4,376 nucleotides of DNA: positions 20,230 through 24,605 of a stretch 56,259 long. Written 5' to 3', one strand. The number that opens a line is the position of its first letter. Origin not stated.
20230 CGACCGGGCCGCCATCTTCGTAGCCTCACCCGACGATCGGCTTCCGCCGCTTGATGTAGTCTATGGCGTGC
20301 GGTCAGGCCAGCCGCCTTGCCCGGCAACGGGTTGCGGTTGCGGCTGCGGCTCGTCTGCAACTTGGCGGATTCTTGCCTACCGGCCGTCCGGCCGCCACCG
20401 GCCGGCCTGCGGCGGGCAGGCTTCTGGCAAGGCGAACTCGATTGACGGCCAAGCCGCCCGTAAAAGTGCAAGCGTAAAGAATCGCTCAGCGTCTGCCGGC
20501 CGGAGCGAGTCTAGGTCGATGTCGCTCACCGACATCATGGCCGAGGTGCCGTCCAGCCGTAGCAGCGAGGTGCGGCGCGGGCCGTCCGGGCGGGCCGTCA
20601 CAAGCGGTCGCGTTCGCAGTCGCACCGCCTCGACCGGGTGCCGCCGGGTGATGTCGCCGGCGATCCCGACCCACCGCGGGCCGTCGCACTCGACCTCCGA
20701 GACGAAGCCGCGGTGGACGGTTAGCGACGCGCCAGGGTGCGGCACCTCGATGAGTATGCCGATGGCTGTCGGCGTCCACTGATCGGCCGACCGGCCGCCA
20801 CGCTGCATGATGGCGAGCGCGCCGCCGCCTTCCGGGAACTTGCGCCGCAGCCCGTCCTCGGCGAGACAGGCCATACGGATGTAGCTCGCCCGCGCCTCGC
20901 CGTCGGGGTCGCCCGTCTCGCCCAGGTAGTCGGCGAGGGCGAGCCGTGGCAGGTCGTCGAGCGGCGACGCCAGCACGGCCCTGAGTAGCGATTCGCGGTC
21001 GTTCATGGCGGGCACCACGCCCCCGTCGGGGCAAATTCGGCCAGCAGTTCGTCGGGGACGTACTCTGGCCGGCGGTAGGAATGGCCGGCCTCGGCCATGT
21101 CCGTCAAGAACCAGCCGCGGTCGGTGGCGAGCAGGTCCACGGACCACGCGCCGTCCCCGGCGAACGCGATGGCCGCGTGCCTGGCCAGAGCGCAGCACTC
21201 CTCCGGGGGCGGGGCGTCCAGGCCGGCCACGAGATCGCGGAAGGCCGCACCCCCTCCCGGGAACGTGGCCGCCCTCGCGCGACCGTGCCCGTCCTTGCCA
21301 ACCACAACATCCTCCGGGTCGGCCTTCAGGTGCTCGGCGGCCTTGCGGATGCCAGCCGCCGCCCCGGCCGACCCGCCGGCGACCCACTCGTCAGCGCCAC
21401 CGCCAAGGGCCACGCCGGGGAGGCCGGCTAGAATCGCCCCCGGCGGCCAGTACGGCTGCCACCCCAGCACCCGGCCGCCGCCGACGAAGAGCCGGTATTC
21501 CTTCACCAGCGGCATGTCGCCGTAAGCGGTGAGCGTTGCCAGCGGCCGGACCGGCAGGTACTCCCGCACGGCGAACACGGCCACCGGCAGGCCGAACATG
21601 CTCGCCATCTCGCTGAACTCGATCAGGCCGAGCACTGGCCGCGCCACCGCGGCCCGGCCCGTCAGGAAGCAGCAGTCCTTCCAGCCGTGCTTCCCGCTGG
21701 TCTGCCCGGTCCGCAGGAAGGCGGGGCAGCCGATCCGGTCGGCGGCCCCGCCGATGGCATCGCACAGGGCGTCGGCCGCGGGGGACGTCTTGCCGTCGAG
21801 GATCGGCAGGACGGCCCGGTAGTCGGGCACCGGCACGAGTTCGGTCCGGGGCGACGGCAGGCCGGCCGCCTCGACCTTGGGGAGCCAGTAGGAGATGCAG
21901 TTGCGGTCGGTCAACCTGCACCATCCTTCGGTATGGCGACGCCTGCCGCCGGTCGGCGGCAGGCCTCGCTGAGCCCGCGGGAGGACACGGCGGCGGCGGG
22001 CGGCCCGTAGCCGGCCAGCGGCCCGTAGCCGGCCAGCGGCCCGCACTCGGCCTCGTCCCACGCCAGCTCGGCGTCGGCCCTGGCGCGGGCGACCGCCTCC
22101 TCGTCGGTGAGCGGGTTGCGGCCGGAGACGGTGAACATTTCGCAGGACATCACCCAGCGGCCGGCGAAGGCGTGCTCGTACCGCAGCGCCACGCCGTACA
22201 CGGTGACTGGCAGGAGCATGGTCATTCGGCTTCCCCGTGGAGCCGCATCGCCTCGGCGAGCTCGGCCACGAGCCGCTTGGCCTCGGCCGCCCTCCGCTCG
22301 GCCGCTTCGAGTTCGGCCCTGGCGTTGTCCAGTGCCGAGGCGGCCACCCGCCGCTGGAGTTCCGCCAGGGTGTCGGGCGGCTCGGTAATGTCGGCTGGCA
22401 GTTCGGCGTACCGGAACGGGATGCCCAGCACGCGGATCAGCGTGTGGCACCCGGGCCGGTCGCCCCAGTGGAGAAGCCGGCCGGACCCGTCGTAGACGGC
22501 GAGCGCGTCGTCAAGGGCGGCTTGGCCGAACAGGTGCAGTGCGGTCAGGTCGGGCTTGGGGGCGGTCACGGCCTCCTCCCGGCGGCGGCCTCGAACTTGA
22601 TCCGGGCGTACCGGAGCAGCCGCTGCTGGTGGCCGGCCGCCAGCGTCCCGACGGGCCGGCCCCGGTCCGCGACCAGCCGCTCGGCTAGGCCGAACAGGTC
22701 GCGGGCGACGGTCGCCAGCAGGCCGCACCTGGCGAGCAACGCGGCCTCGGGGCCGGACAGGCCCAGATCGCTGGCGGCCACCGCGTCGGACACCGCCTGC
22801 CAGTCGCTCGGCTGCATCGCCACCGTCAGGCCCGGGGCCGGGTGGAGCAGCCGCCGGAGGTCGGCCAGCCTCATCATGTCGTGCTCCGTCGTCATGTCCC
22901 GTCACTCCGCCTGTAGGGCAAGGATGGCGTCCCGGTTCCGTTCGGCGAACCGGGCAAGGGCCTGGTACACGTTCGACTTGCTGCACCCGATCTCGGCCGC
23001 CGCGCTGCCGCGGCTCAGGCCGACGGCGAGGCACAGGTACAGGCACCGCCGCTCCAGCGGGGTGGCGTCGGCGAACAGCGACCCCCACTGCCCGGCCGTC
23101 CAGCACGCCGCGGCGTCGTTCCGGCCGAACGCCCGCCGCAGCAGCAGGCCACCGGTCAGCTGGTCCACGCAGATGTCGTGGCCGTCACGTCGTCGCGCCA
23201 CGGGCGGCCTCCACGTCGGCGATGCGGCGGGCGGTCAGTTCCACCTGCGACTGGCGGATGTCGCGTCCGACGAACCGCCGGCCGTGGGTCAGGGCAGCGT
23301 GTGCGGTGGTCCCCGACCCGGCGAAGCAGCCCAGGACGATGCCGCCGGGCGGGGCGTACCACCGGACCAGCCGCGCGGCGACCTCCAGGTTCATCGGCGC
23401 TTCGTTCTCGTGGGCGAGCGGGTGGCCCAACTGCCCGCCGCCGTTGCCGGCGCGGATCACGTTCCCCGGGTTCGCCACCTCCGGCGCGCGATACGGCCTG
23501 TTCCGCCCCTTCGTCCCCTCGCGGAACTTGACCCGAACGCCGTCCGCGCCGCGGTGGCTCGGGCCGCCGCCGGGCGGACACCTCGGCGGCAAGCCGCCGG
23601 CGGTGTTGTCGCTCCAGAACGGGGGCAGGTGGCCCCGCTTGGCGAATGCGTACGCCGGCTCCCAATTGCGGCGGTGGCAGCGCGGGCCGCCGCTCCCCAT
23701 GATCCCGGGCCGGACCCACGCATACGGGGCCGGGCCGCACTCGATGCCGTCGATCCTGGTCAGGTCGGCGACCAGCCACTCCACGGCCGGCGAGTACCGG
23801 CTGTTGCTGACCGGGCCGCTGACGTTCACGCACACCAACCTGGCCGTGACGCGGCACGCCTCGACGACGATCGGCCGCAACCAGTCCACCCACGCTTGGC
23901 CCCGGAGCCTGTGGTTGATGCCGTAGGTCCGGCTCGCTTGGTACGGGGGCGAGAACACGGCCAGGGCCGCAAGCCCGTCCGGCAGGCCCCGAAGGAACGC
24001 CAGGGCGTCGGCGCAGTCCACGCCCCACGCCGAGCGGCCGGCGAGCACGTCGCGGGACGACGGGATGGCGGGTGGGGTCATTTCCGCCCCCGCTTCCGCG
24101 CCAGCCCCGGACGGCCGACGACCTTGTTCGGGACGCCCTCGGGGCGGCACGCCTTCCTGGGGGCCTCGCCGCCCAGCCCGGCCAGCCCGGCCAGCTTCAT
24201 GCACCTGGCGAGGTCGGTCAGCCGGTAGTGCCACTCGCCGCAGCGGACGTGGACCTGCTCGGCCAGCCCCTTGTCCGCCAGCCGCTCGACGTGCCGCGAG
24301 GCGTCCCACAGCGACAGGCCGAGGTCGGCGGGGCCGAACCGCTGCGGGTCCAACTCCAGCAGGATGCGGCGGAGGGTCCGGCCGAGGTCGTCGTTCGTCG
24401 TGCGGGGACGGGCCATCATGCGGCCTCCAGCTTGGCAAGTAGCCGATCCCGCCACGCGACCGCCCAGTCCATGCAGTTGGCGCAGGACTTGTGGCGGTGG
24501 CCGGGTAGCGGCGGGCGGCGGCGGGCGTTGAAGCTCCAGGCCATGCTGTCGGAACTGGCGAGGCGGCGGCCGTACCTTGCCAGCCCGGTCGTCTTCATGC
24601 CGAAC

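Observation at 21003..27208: Early-operon nucleic-acid-modification island: DpdA-like transglycosylase with no recognisable preQ0 pathway, embedded among PP-loop, HAD, RNase H-like, SPPY-methylase, wHTH and ATP-grasp genes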

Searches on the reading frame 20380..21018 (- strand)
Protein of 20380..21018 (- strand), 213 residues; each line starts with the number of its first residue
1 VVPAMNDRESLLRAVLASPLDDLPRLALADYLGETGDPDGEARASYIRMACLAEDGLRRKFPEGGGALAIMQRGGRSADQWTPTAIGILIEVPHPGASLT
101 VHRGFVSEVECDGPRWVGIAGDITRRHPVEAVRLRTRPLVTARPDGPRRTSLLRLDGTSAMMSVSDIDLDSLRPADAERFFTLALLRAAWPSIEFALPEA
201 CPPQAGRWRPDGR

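Call 57: search_protein_families(library=ncbifam, max_evalue=0.01, proteins=[window:20380-21018:-])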
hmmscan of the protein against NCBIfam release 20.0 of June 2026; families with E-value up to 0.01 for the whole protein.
window:20380-21018:- (213 aa): 1 family
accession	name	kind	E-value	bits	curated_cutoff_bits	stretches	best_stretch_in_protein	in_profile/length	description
TIGR02996.1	rpt_mate_G_obs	domain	5e-13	48.6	29.05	1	7-51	1-42/45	TIGR02996 domain-containing protein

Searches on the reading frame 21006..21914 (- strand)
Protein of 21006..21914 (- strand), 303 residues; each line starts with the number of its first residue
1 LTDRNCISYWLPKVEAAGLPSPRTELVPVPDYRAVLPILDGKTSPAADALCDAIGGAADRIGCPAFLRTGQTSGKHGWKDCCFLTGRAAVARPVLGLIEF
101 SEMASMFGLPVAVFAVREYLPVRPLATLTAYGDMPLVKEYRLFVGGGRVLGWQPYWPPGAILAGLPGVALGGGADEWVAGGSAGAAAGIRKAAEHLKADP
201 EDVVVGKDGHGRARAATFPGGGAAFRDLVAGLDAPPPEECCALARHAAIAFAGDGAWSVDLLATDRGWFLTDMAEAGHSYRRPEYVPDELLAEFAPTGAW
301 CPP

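Call 6: search_protein_families(library=pfam, max_evalue=0.01, proteins=[window:21006-21914:-])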
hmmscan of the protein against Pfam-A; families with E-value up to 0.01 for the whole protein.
seq(303 aa): 1 family
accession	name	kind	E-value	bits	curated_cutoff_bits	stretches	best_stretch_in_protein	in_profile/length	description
PF14243.11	R2K_3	-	2.5e-07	31.5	26.3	1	63-200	7-128/169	ATP-grasp domain, R2K clade family 3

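Call 7: search_protein_families(library=phrogs, max_evalue=0.001, proteins=[window:21006-21914:-])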
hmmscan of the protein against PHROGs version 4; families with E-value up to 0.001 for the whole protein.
seq(303 aa): 0 families

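Call 38: find_related_loci(query=window:21006-21914:-, collection=viral_contigs, flank=10000)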
Query seq(303 aa) (303 aa) in viral_contigs; peptide patterns used: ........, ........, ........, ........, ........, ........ (x = any residue, [..] = any of these).
7 stretches matched a pattern; 4 encode a relative of the query (tblastn E <= 1e-3); 4 distinct loci.
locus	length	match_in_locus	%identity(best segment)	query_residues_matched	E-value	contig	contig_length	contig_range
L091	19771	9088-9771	38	3-281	1e-48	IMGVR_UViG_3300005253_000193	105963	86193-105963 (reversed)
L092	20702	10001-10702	45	3-288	2e-39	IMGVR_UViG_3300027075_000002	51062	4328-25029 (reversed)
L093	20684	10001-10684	32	3-281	3e-37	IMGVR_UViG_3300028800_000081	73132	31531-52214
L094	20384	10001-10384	27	104-283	3e-11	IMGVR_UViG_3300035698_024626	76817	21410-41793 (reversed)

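Call 57: search_protein_families(library=ncbifam, max_evalue=0.01, proteins=[window:21006-21914:-])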
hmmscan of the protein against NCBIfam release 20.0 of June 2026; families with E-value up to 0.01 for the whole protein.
window:21006-21914:- (303 aa): 0 families

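Call 85: search_protein_families(library=padloc, max_evalue=0.001, proteins=[window:21006-21914:-])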
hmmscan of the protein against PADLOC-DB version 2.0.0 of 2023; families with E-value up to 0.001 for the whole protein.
window:21006-21914:- (303 aa): 0 families

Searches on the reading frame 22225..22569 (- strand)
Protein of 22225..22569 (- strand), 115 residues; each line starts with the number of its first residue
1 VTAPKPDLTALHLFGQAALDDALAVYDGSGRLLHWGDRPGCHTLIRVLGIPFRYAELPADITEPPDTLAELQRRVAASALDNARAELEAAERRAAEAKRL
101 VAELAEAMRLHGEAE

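Call 6: search_protein_families(library=pfam, max_evalue=0.01, proteins=[window:22225-22569:-])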
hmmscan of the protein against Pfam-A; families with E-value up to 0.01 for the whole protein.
seq(115 aa): 1 family
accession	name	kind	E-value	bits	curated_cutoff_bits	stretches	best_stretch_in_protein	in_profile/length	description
PF24596.1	DUF7620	-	0.0061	17.5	27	1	70-107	17-52/69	Family of unknown function (DUF7620)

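Call 7: search_protein_families(library=phrogs, max_evalue=0.001, proteins=[window:22225-22569:-])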
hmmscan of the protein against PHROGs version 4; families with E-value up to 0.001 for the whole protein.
seq(115 aa): 0 families

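Call 57: search_protein_families(library=ncbifam, max_evalue=0.01, proteins=[window:22225-22569:-])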
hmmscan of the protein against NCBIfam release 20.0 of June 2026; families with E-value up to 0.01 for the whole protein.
window:22225-22569:- (115 aa): 0 families

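Call 85: search_protein_families(library=padloc, max_evalue=0.001, proteins=[window:22225-22569:-])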
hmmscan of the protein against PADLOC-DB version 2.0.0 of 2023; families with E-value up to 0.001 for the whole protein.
window:22225-22569:- (115 aa): 0 families

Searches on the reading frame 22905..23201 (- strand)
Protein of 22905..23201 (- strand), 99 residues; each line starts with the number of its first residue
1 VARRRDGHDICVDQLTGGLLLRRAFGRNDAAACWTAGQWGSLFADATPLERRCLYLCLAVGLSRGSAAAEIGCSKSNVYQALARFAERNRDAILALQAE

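Call 6: search_protein_families(library=pfam, max_evalue=0.01, proteins=[window:22905-23201:-])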
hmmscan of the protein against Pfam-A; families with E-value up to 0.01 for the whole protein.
seq(99 aa): 3 families
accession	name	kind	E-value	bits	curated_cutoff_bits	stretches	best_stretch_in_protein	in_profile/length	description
PF08281.18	Sigma70_r4_2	-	0.00045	20.2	25.7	1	48-84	13-49/54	Sigma-70, region 4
PF13384.12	HTH_23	-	0.00065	19.9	24.6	1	52-89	9-45/50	Homeodomain-like domain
PF13518.12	HTH_28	-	0.0034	17.9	25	1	57-93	8-44/52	Helix-turn-helix domain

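Call 7: search_protein_families(library=phrogs, max_evalue=0.001, proteins=[window:22905-23201:-])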
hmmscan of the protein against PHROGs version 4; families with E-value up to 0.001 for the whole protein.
seq(99 aa): 0 families

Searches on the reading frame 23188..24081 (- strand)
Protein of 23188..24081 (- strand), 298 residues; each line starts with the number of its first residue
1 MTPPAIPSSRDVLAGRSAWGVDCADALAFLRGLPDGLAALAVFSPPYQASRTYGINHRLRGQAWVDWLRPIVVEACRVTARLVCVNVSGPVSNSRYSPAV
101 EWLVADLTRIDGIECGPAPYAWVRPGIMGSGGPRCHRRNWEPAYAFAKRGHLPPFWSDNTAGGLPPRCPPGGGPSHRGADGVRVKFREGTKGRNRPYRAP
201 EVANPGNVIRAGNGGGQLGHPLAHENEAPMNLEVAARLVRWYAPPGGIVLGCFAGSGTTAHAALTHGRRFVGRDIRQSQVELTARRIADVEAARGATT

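Call 6: search_protein_families(library=pfam, max_evalue=0.01, proteins=[window:23188-24081:-])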
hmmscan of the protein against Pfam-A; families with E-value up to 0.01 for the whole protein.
seq(298 aa): 1 family
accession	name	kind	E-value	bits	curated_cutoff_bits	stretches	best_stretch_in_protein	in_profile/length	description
PF01555.25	N6_N4_Mtase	-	1e-16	62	26.7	1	40-283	3-219/221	DNA methylase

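Call 7: search_protein_families(library=phrogs, max_evalue=0.001, proteins=[window:23188-24081:-])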
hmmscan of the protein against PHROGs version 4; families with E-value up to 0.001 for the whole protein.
seq(298 aa): 8 families
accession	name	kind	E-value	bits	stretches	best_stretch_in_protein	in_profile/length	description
phrog_67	-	other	1.6e-25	91.3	1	23-293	128-349/743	DNA methyltransferase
phrog_3008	-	other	1.2e-10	42.1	1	224-288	150-212/244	DNA methyltransferase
phrog_498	-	other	2.4e-10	40.6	1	231-290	364-423/633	DNA methyltransferase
phrog_12517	-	unknown function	6.8e-08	33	1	237-292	97-152/316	-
phrog_6952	-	other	1.7e-06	29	1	224-290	114-178/181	DNA methyltransferase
phrog_18293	-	other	4.9e-05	24.3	1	237-289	57-109/119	methyltransferase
phrog_8769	-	other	7e-05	23.6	1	238-274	4-40/71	methyltransferase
phrog_23148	-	unknown function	0.00041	21.4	1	235-287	94-146/165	-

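Call 57: search_protein_families(library=ncbifam, max_evalue=0.01, proteins=[window:23188-24081:-])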
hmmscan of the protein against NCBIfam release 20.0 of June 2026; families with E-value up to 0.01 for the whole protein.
window:23188-24081:- (298 aa): 3 families
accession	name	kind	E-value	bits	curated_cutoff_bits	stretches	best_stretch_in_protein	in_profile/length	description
NF008572.0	PRK11524.1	equivalog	3.2e-09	36.3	292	1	205-291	176-260/294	adenine-specific DNA-methyltransferase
NF010253.0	PRK13699.1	subfamily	8.4e-09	35.4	244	1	235-293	153-211/226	DNA methyltransferase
NF050803.1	DnaMtaseCcrMCaul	equivalog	7.1e-06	25.2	830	1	236-294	196-254/350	adenine-specific DNA-methyltransferase CcrM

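Call 85: search_protein_families(library=padloc, max_evalue=0.001, proteins=[window:23188-24081:-])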
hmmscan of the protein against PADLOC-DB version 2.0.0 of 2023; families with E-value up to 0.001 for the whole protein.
window:23188-24081:- (298 aa): 31 families (the best 25 are shown)
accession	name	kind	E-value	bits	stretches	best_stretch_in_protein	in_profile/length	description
PDLC03350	MTase_II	-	2.2e-18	64.7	2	217-291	231-299/312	Type II methyltransferase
PDLC03353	MTase_II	-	1.4e-16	58.9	1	227-288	190-251/260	Type II methyltransferase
PDLC03320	MTase_II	-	2.1e-16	57.9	1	231-293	218-280/289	Type II methyltransferase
PDLC03387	MTase_II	-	1.2e-14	52.2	2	237-288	225-276/289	Type II methyltransferase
PDLC03732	oMTase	-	1e-13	49.5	1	226-290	187-251/258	orphan methyltransferase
PDLC03299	MTase_II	-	1e-13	49.4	1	188-291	162-261/296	Type II methyltransferase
PDLC03265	MTase_II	-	7.9e-13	46.5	1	235-289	276-330/333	Type II methyltransferase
PDLC03260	MTase_II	-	7.9e-13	46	1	225-295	245-315/349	Type II methyltransferase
PDLC03300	MTase_II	-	2.3e-12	44.6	1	233-290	222-279/302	Type II methyltransferase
PDLC03371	MTase_II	-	1.5e-11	42.3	1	232-291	197-256/260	Type II methyltransferase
PDLC03246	MTase_II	-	4.8e-10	37.1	1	229-282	308-361/376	Type II methyltransferase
PDLC03228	MTase_II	-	1.8e-09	35.8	1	234-293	150-211/227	Type II methyltransferase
PDLC03283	MTase_II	-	2.7e-09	34.8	1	218-292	202-276/352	Type II methyltransferase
PDLC03327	MTase_II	-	1.5e-08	32.3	1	200-275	199-272/319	Type II methyltransferase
PDLC03321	MTase_II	-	6.2e-08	30.2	1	218-287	176-242/245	Type II methyltransferase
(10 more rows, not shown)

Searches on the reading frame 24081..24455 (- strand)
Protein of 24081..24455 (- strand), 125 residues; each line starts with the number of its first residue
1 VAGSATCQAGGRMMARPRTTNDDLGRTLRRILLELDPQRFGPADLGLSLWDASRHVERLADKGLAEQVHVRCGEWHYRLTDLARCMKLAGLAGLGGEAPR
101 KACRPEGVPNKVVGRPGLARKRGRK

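Call 6: search_protein_families(library=pfam, max_evalue=0.01, proteins=[window:24081-24455:-])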
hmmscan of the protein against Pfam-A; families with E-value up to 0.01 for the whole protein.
seq(125 aa): 0 families

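Call 7: search_protein_families(library=phrogs, max_evalue=0.001, proteins=[window:24081-24455:-])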
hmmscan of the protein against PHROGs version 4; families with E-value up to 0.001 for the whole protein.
seq(125 aa): 0 families

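Call 57: search_protein_families(library=ncbifam, max_evalue=0.01, proteins=[window:24081-24419:-])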
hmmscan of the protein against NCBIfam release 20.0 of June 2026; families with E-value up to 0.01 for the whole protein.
window:24081-24419:- (113 aa): 0 families

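Call 66: search_protein_families(library=pfam, max_evalue=0.01, proteins=[window:24081-24419:-])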
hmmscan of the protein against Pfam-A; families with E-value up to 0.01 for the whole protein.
window:24081-24419:- (113 aa): 0 families

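Call 85: search_protein_families(library=padloc, max_evalue=0.001, proteins=[window:24081-24419:-])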
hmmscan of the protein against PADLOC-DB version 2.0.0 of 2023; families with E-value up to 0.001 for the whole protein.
window:24081-24419:- (113 aa): 0 families

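Call 88: predict_structure(protein=window:24081-24419:-)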
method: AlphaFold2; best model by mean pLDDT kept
length: 113 residues; sequences in the alignment: 1
mean_pLDDT: 67.0   pTM: 0.56
mean pLDDT of the five models: 67.0, 65.6, 62.4, 58.8, 58.0
residues with pLDDT >= 90: 0; 70-90: 65; 50-70: 19; < 50: 29
segments of 3 or more residues with pLDDT < 50: 1-5, 82-86, 97-113
pLDDT, mean of each block of 10 residues (from residue 1): 53 80 80 77 85 80 78 72 49 52 41 37
secondary structure, 60 per line:
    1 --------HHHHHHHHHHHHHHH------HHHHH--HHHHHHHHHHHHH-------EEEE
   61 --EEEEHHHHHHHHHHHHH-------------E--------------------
elements in order: H9-23 H30-34 H37-49 E57-60 E63-66 H67-79

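Call 90: fold_search(model_id=the predicted structure, library=pdb)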
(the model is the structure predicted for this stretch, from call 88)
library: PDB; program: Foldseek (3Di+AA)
matches with E <= 10: 52; with E <= 0.001: 0
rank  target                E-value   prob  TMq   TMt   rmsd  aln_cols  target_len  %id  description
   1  6sn1_B                1.5e+00  0.14  0.32  0.10   9.3       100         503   23  Crystal structure of the human INTS13-INTS14 complex (released 2020-07-22)
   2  9gb5_I                2.3e+00  0.06  0.20  0.21   9.8        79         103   16  Contracted phiCD508 neck (released 2025-03-26)
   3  8pk5_B                2.6e+00  0.13  0.34  0.10   8.5        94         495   23  INTS13-INTS14 complex with ZNF609 (released 2024-07-03)
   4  7y16_B                2.6e+00  0.11  0.27  0.22   9.4        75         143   17  Crystal structure of rRNA-processing protein Las1 (released 2023-06-14)
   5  9mt4_C                3.3e+00  0.02  0.17  0.16  10.3        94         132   11  Connector structure of phage JohannRWettstein (Bas63) (released 2025-11-19)
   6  5lte                  3.7e+00  0.02  0.16  0.08  13.9        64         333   23  Crystal structure of the alpha subunit of heme dependent oxidative N-demethylase (HODM) (released 2016-11-09)
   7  1hfz_A                3.9e+00  0.04  0.17  0.16  10.4        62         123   16  ALPHA-LACTALBUMIN (released 1997-07-29)
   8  3fr9_B                4.1e+00  0.06  0.24  0.17  10.9        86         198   12  Tetramerization and Cooperativity in Plasmodium falciparum glutathione transferase are mediated by the atypic loop 113 (released 2010-01-26)
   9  1hfz_B                4.1e+00  0.03  0.17  0.16  10.2        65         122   17  ALPHA-LACTALBUMIN (released 1997-07-29)
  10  3fr3_B                4.4e+00  0.05  0.22  0.15  10.0        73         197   16  Tetramerization and Cooperativity in Plasmodium falciparum glutathione transferase are mediated by the atypic loop 113 (released 2010-01-26)
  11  8cwy_A                4.4e+00  0.05  0.22  0.08   9.3        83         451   11  Accurate computational design of genetically encoded 3D protein crystals (released 2023-11-01)
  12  9h3g_Da               4.7e+00  0.04  0.18  0.14  10.0        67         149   16  Structure of the Arabidopsis thaliana 80S ribosome in complex with P- and E-site tRNAs and mRNA (released 2026-02-04)
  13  1y9q                  5.3e+00  0.03  0.19  0.13  11.1        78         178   15  Crystal Structure of HTH_3 family Transcriptional Regulator from Vibrio cholerae (released 2005-01-04)
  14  2aaw_A                5.3e+00  0.03  0.21  0.14  10.8        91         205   13  Studies on ligand binding and enzyme inhibition of Plasmodium falciparum glutathione S-transferase (released 2006-01-10)
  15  1nf5_A                5.6e+00  0.02  0.17  0.16  10.2        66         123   17  Crystal Structure of Lactose Synthase, Complex with Glucose (released 2002-12-25)
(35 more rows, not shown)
